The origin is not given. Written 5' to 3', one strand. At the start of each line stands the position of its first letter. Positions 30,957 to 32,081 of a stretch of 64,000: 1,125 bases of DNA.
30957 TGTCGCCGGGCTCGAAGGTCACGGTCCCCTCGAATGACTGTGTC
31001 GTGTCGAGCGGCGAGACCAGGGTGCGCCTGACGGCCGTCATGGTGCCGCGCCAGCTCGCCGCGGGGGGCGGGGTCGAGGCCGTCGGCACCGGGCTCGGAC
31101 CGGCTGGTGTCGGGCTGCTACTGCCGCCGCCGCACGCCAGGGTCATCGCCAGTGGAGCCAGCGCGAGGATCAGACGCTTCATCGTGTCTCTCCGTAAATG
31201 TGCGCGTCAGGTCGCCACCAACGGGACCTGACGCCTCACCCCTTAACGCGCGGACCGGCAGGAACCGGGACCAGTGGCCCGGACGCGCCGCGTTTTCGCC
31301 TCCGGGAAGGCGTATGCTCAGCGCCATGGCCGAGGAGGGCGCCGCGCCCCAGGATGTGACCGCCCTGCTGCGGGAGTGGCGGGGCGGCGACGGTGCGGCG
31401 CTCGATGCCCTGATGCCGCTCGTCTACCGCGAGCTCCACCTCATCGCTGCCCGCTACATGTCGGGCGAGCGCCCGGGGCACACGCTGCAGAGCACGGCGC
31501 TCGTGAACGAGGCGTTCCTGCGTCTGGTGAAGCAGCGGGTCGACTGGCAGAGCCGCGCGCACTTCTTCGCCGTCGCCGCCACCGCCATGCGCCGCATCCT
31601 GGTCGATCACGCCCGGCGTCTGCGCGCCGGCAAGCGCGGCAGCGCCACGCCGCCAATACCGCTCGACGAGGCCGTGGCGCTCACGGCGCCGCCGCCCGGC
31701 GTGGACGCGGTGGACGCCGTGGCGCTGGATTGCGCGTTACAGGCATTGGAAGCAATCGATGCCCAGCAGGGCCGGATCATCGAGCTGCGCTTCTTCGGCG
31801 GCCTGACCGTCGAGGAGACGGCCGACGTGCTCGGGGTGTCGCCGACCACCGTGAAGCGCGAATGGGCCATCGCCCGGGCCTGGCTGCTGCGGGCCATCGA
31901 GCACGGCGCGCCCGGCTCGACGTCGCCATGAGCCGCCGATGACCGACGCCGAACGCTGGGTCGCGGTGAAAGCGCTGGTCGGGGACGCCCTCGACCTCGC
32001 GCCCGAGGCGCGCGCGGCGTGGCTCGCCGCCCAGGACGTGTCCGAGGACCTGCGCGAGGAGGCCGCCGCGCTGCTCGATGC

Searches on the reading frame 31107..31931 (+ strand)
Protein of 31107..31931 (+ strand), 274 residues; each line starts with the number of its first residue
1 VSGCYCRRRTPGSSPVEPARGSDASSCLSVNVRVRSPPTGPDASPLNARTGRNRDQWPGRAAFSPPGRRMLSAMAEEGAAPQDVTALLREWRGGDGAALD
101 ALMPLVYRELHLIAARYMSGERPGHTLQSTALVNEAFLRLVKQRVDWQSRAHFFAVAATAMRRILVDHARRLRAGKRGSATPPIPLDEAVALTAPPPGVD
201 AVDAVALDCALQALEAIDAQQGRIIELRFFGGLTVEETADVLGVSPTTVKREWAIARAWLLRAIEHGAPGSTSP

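Call 110: search_protein_families(library=pfam, proteins=[window:31107-31931:+], max_evalue=0.00001)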
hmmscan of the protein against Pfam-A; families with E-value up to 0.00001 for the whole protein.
window:31107-31931:+ (274 aa): 3 families
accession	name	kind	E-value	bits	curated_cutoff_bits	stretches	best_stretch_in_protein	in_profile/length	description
PF07638.17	Sigma70_ECF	-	5.5e-52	176.8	21.1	1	82-264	2-183/185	ECF sigma factor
PF08281.18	Sigma70_r4_2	-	1.2e-09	38.1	25.7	1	208-252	2-46/54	Sigma-70, region 4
PF04545.22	Sigma70_r4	-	1.1e-07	31.7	24.1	1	213-251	1-39/50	Sigma-70, region 4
